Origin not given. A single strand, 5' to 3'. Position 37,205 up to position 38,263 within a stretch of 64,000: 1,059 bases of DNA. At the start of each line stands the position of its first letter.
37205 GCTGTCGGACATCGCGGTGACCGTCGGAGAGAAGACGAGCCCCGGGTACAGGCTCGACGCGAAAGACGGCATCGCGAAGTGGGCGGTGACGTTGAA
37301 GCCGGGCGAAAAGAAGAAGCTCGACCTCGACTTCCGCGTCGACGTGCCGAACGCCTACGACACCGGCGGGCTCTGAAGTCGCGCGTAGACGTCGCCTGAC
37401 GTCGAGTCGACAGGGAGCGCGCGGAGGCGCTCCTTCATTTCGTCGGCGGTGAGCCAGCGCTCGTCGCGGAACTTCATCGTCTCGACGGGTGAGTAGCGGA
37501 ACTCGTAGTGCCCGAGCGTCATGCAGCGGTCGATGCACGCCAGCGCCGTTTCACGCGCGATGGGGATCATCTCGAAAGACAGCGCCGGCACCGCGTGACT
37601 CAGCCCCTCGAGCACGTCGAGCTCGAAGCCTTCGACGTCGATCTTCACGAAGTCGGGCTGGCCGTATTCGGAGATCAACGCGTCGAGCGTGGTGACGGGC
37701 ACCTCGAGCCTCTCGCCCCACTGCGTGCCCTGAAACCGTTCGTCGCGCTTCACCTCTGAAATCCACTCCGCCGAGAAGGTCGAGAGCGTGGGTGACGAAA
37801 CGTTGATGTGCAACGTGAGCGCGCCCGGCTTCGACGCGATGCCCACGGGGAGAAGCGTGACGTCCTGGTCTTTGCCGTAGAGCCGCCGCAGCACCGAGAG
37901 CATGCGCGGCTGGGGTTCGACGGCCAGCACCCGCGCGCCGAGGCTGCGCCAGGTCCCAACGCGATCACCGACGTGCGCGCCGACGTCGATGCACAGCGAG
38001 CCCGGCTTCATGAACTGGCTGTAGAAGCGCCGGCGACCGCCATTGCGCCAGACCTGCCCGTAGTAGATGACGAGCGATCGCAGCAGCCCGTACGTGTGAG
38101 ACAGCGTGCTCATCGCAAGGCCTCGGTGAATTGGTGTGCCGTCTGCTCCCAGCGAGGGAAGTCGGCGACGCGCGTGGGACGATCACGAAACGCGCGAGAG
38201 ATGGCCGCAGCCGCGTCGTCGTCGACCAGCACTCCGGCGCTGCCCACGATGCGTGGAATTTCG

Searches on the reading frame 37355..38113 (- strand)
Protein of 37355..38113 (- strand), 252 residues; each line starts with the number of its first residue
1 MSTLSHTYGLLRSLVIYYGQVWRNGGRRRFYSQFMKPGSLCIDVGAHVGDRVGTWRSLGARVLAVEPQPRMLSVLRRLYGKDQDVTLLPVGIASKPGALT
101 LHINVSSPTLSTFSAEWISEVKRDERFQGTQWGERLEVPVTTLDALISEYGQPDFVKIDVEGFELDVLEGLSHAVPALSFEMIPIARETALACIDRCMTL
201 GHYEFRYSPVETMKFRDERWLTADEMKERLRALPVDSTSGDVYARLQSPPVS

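Call 52: search_protein_families(library=pfam, proteins=[window:37355-38113:-], max_evalue=0.001)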
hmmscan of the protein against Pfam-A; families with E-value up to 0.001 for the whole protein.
window:37355-38113:- (252 aa): 1 family
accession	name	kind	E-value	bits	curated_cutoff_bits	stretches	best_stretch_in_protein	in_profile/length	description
PF05050.19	Methyltransf_21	-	6.2e-19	69.2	22.7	1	43-182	1-143/173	Methyltransferase FkbM domain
